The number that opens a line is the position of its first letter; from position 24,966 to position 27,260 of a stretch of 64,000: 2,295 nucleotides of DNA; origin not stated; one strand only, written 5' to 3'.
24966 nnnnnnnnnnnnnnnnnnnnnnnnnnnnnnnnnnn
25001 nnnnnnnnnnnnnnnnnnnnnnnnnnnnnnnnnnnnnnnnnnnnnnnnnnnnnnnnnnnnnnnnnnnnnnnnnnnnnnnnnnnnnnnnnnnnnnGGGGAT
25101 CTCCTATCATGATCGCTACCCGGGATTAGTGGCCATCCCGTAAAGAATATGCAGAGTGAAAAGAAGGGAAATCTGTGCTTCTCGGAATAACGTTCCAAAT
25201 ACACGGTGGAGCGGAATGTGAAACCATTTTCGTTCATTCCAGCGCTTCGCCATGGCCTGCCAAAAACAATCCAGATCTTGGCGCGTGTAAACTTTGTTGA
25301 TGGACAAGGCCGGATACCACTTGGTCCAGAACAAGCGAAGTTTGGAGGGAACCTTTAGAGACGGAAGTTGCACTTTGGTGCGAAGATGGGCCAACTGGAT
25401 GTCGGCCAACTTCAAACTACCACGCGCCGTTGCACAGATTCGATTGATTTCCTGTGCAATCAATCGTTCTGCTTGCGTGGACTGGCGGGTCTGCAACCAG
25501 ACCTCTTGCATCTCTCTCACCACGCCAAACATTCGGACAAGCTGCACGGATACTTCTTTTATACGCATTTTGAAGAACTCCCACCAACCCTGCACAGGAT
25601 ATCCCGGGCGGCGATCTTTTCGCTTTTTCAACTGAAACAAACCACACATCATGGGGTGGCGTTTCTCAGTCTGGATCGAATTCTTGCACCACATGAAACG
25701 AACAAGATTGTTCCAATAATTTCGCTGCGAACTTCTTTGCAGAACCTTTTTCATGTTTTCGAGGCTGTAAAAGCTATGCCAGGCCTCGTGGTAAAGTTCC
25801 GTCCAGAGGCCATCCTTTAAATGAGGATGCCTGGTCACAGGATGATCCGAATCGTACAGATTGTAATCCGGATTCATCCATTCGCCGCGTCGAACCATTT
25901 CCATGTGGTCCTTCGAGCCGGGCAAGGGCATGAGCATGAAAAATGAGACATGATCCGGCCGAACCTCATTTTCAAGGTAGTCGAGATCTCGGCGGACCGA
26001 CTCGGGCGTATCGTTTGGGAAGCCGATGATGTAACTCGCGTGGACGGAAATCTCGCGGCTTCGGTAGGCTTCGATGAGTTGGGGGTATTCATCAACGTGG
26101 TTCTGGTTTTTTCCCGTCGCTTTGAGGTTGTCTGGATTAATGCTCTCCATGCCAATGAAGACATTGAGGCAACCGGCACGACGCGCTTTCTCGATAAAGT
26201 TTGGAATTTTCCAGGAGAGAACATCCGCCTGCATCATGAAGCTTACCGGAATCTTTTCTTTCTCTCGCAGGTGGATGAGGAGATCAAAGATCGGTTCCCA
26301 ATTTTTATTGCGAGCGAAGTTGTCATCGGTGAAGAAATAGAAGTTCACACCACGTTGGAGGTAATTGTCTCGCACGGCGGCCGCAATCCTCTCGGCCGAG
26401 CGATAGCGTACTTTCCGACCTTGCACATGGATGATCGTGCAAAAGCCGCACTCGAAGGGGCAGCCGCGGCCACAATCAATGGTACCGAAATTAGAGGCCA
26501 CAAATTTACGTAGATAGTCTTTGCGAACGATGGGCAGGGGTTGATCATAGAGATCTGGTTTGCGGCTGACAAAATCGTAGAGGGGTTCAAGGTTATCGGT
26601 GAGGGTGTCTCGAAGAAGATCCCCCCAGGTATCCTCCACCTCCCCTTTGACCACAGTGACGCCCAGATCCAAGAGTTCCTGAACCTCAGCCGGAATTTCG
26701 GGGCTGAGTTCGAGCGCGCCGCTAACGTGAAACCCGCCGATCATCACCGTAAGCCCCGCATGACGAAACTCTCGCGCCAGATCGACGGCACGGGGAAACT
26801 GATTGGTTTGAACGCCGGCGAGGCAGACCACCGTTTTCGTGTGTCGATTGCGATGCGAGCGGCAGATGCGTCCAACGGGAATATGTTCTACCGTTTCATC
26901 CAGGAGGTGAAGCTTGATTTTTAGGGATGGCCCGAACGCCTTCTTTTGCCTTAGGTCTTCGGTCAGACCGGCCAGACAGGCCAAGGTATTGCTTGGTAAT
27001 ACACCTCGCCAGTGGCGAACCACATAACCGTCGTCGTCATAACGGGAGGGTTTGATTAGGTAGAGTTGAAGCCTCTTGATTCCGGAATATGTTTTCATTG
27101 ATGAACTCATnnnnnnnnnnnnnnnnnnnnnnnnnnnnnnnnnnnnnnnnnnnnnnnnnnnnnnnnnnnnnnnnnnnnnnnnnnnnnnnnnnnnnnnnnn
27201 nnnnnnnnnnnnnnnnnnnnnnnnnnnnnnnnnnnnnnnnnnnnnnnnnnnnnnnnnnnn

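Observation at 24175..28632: B12-binding radical SAM enzyme embedded in a stress operon: OmpA-like lipoprotein, leader element, radical SAM, HPF, DUF1003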

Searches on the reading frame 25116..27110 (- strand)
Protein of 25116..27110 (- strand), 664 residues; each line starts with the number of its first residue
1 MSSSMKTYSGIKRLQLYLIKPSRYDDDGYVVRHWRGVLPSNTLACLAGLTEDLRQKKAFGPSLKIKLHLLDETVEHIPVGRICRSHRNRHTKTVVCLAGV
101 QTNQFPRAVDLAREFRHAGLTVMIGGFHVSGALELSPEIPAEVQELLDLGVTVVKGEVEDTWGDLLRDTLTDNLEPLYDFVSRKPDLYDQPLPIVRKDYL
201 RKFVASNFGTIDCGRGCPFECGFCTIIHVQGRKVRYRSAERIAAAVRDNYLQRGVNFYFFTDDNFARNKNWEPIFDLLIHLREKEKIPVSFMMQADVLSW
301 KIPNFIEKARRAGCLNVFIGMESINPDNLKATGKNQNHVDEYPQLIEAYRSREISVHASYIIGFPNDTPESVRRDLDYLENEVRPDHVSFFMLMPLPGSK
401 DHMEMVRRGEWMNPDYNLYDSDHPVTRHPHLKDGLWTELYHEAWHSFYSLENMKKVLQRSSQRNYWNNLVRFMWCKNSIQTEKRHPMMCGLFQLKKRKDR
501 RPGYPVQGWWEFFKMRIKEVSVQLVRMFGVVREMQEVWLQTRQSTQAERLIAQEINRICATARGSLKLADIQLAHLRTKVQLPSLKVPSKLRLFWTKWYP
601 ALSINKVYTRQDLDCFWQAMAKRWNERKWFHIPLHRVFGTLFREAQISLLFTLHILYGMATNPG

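Call 5: search_protein_families(library=pfam, proteins=[window:25116-27110:-], max_evalue=0.01)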
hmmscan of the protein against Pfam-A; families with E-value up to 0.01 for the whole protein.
window:25116-27110:- (664 aa): 1 family
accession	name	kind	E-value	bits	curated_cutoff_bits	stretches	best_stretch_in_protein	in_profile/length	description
PF04055.27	Radical_SAM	-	2.2e-17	64.1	29.5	1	214-378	4-165/166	Radical SAM superfamily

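Call 6: search_protein_families(library=ncbifam, proteins=[window:25116-27110:-], max_evalue=0.01)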
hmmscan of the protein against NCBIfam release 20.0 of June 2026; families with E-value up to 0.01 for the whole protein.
window:25116-27110:- (664 aa): 24 families
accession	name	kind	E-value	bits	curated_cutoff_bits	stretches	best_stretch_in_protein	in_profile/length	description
TIGR03471.1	HpnJ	equivalog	3.4e-19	69.1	577.6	1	186-448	177-433/472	hopanoid biosynthesis associated radical SAM protein HpnJ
TIGR04013.1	B12_SAM_MJ_1487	hypoth_equivalog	1.1e-18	67.3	251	1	86-400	38-352/382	TIGR04013 family B12-binding domain/radical SAM domain-containing protein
TIGR04479.1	bcpD_PhpK_rSAM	subfamily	2e-18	66.1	600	1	208-387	241-413/504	PhpK family radical SAM P-methyltransferase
TIGR02026.1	BchE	equivalog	2e-17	63.2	481.35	1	201-434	187-414/497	magnesium-protoporphyrin IX monomethyl ester anaerobic oxidative cyclase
TIGR04072.2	rSAM_ladder_B12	equivalog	5.2e-17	61.6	360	1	68-381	48-348/443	lipid biosynthesis B12-binding/radical SAM protein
NF033712.0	B12_rSAM_KedN5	subfamily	2.3e-16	59.1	700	1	209-395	196-383/624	KedN5 family methylcobalamin-dependent radical SAM C-methyltransferase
TIGR04014.1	B12_SAM_MJ_0865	equivalog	3.6e-16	59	360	1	107-410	56-363/434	methyl-coenzyme M reductase glutamine C-methyltransferase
NF050148.1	rSAM_ApyD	equivalog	1.2e-14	53.7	750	1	210-402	201-390/645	RiPP biosynthesis radical SAM protein ApyD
NF033070.1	rSAM_AprD4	equivalog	9.6e-14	51.1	500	1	186-431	169-415/456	AprD4 family radical SAM diol-dehydratase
TIGR04367.1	HpnR_B12_rSAM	equivalog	4e-13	48.7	650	1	93-428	62-394/490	hopanoid C-3 methylase HpnR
NF038361.1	rSAM_Sden_1168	equivalog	4.3e-13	48.7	575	1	213-409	287-477/560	Sden_1168 family B12-binding radical SAM P-methyltransferase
TIGR04295.1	B12_rSAM_oligo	hypoth_equivalog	2.7e-12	46.1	400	1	211-404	203-383/422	TIGR04295 family B12-binding domain-containing radical SAM protein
TIGR00089.1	TIGR00089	subfamily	1.4e-09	37.3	251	1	210-395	142-330/429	MiaB/RimO family radical SAM methylthiotransferase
NF045585.1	rSAM_slr0320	equivalog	3.4e-08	32.4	775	1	211-300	238-329/511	photosystem II high light acclimation radical SAM protein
TIGR04385.1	B12_rSAM_cofa1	equivalog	7.6e-07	28.7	450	1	210-379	197-361/438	B12 lower ligand biosynthesis radical SAM protein BzaD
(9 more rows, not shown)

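Call 7: find_homologous_proteins(query=window:25116-27110:-, max_evalue=0.00001)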
Query window:25116-27110:- (664 aa): 7949 proteins with E <= 0.00001 among 8000 candidates; the best 120 are listed.
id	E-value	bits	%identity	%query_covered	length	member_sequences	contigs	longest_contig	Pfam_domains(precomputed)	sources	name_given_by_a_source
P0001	0.0e+0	1570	100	99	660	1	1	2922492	PF04055.28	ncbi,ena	-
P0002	0.0e+0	1115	71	97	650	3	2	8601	PF04055.28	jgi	-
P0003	0.0e+0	1083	69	97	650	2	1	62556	PF04055.28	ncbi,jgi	jgi:radical SAM superfamily enzyme YgiQ (UPF0313 family)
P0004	0.0e+0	1081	69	97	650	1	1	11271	PF04055.28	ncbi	-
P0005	0.0e+0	1080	68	97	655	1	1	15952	PF04055.28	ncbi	-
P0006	0.0e+0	1077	68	97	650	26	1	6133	PF04055.28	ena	-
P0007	0.0e+0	1076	68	97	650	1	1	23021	PF04055.28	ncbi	-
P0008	0.0e+0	1076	68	97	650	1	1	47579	PF04055.28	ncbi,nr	ncbi:MAG: radical SAM protein [Acidobacteria bacterium]|nr:radical SAM protein [Acidobacteriota bact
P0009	0.0e+0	1075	68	97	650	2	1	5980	PF04055.28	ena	-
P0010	0.0e+0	1072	69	98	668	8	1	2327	PF04055.28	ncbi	-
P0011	0.0e+0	1071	68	97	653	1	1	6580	PF04055.28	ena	-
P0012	0.0e+0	1071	68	97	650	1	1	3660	PF04055.28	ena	-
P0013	0.0e+0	1066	68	98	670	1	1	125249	PF04055.28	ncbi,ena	-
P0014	0.0e+0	1063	68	97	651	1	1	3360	PF04055.28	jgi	jgi:radical SAM superfamily enzyme YgiQ (UPF0313 family)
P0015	0.0e+0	1060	67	98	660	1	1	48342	PF04055.28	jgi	jgi:hypothetical protein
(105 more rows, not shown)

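Call 8: find_encoding_contigs(protein=P0001, flank=10000, max_places=3)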
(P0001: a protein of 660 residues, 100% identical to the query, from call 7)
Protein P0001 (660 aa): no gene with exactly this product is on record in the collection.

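Call 9: find_related_loci(query=P0001, collection=genome_contigs, flank=8000)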
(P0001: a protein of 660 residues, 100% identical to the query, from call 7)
Query P0001 (660 aa) in genome_contigs; peptide patterns used: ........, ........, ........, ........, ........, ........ (x = any residue, [..] = any of these).
339 stretches matched a pattern; 293 encode a relative of the query (tblastn E <= 1e-3); the best 80 are kept; 80 distinct loci.
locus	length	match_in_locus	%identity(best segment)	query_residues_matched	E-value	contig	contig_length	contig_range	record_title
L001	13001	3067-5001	69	7-651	0e+0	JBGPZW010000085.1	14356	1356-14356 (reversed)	MAG: Terriglobia bacterium isolate OBJ1_062018_070_16 k141_3362823_length_14356_cov_55.0060, whole genome shotgun sequen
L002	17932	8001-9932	68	8-651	0e+0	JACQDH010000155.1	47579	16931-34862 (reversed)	MAG: Acidobacteria bacterium isolate NC_groundwater_989_Pr1_S-0.65um_64_10 Montesol18_Sp65_coassembly_scaffold_863104, w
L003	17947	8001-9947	69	7-657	0e+0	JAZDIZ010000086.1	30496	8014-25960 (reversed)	MAG: Pseudomonadota bacterium isolate MEGAHIT-group-0.441 k141_14258627, whole genome shotgun sequence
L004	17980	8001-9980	65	7-660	0e+0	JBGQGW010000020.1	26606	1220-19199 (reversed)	MAG: Terriglobia bacterium isolate OBJ2_061818_090_18 k141_2706922_length_26606_cov_14.3394, whole genome shotgun sequen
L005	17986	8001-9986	66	5-660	0e+0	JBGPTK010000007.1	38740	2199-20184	MAG: Terriglobia bacterium isolate OBJ1_062018_110_70 k141_855736_length_38740_cov_33.0239, whole genome shotgun sequenc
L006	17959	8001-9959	68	7-660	0e+0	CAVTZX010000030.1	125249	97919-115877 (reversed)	MAG: uncultured Acidobacteriota bacterium isolate MFD04408.bin.2.135 genome assembly, contig: contig_27911, whole genome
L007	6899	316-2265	65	1-651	0e+0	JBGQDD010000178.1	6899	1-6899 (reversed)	MAG: Candidatus Acidiferrum sp. isolate OBJ2_061818_110_24 k141_304380_length_6899_cov_9.9010, whole genome shotgun sequ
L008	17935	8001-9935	66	7-652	0e+0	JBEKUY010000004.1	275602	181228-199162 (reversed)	MAG: Candidatus Acidiferrales bacterium isolate SPRUCE 592 SPRUCE_592_4, whole genome shotgun sequence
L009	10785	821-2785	66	5-658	0e+0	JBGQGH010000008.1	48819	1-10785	MAG: Terriglobia bacterium isolate OBJ2_061818_090_32 k141_1900526_length_48819_cov_13.2635, whole genome shotgun sequen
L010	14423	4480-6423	66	3-651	0e+0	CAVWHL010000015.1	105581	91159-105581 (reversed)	MAG: uncultured Acidobacteriota bacterium isolate MFD01299.bin.3.148 genome assembly, contig: contig_22731, whole genome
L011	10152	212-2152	65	7-654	0e+0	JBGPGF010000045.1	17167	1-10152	MAG: Terriglobia bacterium isolate OBJ_0618_7090110_49 k141_9632821_length_17167_cov_17.3535, whole genome shotgun seque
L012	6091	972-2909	65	7-652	0e+0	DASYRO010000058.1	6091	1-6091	MAG TPA_asm: Candidatus Acidiferrales bacterium isolate SMAG_U4513 k141_3969439, whole genome shotgun sequence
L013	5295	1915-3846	65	7-651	0e+0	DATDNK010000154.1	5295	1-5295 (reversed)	MAG TPA_asm: Candidatus Acidoferrum sp. isolate SMAG_U435 k141_1318479, whole genome shotgun sequence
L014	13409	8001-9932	66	7-651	0e+0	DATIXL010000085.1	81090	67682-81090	MAG TPA_asm: Terriglobales bacterium isolate SMAG_U15248 k141_2654083, whole genome shotgun sequence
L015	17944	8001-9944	65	3-651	0e+0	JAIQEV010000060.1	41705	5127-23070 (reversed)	MAG: Terriglobia bacterium isolate SRVP_26 SR-VP_26_10_2019_2_100cm_scaffold_1907, whole genome shotgun sequence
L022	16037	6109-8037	64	8-651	0e+0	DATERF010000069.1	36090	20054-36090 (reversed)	MAG TPA_asm: Candidatus Acidoferrum sp. isolate SMAG_U9066 k141_1315843, whole genome shotgun sequence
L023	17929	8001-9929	63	8-651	0e+0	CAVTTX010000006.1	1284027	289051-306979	MAG: Candidatus Acidoferrales bacterium isolate MFD09567.bin.2.23 genome assembly, contig: contig_39106, whole genome sh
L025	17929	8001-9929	64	8-651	0e+0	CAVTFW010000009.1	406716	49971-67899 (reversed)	MAG: Candidatus Acidoferrales bacterium isolate MFD09222.bin.2.26 genome assembly, contig: contig_41607, whole genome sh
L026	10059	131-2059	65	8-651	0e+0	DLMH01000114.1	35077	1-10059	MAG TPA_asm: Candidatus Acidiferrum typicum isolate UBA7541 UBA7541_contig_2652, whole genome shotgun sequence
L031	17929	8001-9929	63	8-651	0e+0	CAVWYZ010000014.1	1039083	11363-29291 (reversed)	MAG: Candidatus Acidoferrales bacterium isolate MFD05377.bin.1.191 genome assembly, contig: contig_27438, whole genome s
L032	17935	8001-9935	63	8-651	0e+0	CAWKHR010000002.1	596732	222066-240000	MAG: Candidatus Acidoferrales bacterium isolate MFD03346.bin.1.134 genome assembly, contig: contig_1844, whole genome sh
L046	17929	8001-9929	63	8-651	0e+0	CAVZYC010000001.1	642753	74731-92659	MAG: Candidatus Acidoferrales bacterium isolate MFD01828.bin.1.81 genome assembly, contig: contig_19361, whole genome sh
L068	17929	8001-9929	64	8-651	0e+0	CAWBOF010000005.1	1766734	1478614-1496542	MAG: Candidatus Acidoferrales bacterium isolate MFD01248.bin.2.23 genome assembly, contig: contig_13273, whole genome sh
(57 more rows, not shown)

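Call 13: search_protein_families(library=pfam, proteins=[L015:10050-11606:+, L032:12332-14281:+, L026:4887-5486:+, L022:10512-11186:-, L023:13062-13628:-, L031:10192-10611:-, L010:12059-12943:+, L046:6615-7745:-, L025:14723-15304:-, L068:11372-11842:-], max_evalue=0.001)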
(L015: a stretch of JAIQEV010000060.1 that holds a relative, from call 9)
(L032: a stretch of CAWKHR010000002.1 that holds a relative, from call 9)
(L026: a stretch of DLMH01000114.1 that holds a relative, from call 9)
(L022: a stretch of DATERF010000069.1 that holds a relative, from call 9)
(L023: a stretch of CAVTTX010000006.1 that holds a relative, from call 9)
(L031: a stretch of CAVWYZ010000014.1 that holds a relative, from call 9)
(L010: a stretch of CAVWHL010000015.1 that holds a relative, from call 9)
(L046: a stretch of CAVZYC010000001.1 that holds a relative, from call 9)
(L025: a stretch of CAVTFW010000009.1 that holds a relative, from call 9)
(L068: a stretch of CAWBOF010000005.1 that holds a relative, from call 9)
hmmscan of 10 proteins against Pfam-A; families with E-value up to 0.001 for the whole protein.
L015:10050-11606:+ (518 aa): 2 families
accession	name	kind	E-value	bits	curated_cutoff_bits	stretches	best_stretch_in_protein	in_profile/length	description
PF01171.26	ATP_bind_3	-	9e-48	162.8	27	1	47-226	2-181/182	PP-loop family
PF11734.13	TilS_C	-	3.2e-17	62.1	22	1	443-507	3-67/74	TilS substrate C-terminal domain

L032:12332-14281:+ (649 aa): 9 families
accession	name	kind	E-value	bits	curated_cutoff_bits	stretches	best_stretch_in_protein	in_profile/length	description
PF01434.24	Peptidase_M41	-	2.2e-72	243.4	29.9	1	413-599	1-189/191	Peptidase family M41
PF00004.35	AAA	-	1.5e-47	161.7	21.2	1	200-331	1-129/131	ATPase family associated with various cellular activities (AAA)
PF17862.7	AAA_lid_3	-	1.7e-12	47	27.2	1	355-398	1-44/45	AAA+ lid domain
PF06480.20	FtsH_ext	-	4.4e-10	40.1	25.5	1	10-105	1-97/103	FtsH Extracellular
PF07728.20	AAA_5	-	4.2e-07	30.5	22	1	199-321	1-137/139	AAA domain (dynein-related subfamily)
PF06068.19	TIP49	-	4.5e-07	29.8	23.8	1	161-233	21-88/347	TIP49 P-loop domain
PF05496.18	RuvB_N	-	7.8e-05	22.9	27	1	162-236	5-71/159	Holliday junction DNA helicase RuvB P-loop domain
PF13191.12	AAA_16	-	8.1e-05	23.6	32.6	0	197-222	24-49/167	AAA ATPase domain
PF13401.12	AAA_22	-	0.00049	20.8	27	0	200-224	8-35/130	AAA domain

L026:4887-5486:+ (199 aa): 1 family
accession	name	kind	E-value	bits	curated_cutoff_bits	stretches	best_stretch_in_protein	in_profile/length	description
PF00156.33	Pribosyltran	-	8.3e-14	51.6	26.3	1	14-161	11-149/158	Phosphoribosyl transferase domain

L022:10512-11186:- (224 aa): 0 families

L023:13062-13628:- (188 aa): 0 families

L031:10192-10611:- (139 aa): 0 families

L010:12059-12943:+ (294 aa): 1 family
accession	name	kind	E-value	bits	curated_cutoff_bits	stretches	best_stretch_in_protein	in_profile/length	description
PF00809.28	Pterin_bind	-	1.2e-83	280.9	25.5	1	25-270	1-244/244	Pterin binding enzyme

L046:6615-7745:- (376 aa): 3 families
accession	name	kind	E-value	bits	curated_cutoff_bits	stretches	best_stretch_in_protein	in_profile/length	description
PF12849.12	PBP_like_2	-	3.1e-33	116.1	27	1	48-337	4-265/267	PBP superfamily domain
PF01547.30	SBP_bac_1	-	1.5e-14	55.1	26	1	58-334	7-299/307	Bacterial extracellular solute-binding protein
PF12727.12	PBP_like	-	1.1e-06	28.3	27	0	175-284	88-190/193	PBP superfamily domain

L025:14723-15304:- (193 aa): 0 families

L068:11372-11842:- (156 aa): 0 families

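Call 15: search_solved_structures(query=P0001, max_evalue=0.01, show_alignments=2)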
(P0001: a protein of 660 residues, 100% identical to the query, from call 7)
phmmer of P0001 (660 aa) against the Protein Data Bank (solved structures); distinct sequences matched with E-value up to 0.01: 5.
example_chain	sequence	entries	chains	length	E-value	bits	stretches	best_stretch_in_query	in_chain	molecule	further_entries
6fd2_B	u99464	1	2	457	4.5e-13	51.8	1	202-424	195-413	Putative apramycin biosynthetic oxidoreductase 4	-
9ccb_A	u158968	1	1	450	2.5e-07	32.9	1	120-399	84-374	Radical SAM core domain-containing protein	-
9n1b_A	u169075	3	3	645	1.8e-05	26.7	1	186-455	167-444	Radical SAM protein | Radical SAM enzyme CysS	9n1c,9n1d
7kdx_A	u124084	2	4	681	0.00028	22.8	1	207-376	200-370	Methyltransferase TokK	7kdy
6wte_A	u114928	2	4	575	0.00032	22.6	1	193-373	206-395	B12-binding domain-containing protein | Tryptophan-C2-methyltransferase containing B12-binding domain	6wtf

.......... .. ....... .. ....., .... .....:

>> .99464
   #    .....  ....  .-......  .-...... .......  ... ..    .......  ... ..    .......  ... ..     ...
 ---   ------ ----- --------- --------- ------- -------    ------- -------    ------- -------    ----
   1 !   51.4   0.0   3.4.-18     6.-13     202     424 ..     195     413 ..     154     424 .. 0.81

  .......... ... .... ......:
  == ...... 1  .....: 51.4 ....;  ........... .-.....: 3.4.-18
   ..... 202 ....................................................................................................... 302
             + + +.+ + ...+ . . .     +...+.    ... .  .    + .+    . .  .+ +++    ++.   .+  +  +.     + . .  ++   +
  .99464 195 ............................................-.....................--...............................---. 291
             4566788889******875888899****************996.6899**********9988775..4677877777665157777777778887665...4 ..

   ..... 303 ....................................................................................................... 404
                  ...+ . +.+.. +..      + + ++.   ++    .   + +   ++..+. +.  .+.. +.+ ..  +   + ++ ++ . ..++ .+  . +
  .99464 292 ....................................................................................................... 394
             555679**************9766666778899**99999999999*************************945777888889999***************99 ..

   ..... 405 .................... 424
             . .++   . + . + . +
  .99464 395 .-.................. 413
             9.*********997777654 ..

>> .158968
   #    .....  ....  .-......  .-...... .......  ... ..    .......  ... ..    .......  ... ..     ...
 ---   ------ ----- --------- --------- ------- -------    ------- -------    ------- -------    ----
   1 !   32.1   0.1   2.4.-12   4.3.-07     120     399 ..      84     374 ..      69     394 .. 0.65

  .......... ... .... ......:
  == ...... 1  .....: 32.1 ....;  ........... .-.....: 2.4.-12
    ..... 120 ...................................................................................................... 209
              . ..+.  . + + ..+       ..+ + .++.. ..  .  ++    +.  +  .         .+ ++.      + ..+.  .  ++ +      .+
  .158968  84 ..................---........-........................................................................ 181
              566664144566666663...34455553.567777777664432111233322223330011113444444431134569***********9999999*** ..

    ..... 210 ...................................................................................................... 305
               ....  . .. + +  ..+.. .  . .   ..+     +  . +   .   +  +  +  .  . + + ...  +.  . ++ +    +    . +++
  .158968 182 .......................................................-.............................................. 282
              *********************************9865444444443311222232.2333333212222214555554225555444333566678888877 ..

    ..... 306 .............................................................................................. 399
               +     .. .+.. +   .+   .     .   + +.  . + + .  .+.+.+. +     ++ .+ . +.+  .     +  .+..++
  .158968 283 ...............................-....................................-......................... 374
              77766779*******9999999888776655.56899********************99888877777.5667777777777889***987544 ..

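Call 20: find_encoding_contigs(protein=P0002, flank=6000, max_places=3)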
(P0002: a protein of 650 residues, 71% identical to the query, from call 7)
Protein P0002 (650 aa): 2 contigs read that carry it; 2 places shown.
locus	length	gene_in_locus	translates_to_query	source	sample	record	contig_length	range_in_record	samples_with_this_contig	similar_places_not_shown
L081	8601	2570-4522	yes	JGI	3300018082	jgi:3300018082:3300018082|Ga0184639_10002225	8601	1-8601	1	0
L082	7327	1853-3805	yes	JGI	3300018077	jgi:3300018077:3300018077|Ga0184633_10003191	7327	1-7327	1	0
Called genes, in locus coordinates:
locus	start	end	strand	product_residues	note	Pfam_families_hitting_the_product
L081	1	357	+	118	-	?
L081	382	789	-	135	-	-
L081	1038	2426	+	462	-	PF01212:Beta_elim_lyase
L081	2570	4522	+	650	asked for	PF04055:Radical_SAM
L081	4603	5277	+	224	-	PF01712:dNK, PF13238:AAA_18 (weak), PF02223:Thymidylate_kin (faint)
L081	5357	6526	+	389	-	PF01112:Asparaginase_2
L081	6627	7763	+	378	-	PF00070:Pyr_redox (faint), PF01266:DAO, PF07992:Pyr_redox_2 (faint), PF13450:NAD_binding_8 (weak)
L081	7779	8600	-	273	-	?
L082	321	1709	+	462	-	PF01212:Beta_elim_lyase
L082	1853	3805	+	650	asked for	PF04055:Radical_SAM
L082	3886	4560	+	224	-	PF01712:dNK, PF13238:AAA_18 (weak), PF02223:Thymidylate_kin (faint)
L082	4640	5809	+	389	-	PF01112:Asparaginase_2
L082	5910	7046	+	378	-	PF00070:Pyr_redox (faint), PF01266:DAO, PF07992:Pyr_redox_2 (faint), PF13450:NAD_binding_8 (weak)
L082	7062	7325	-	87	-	?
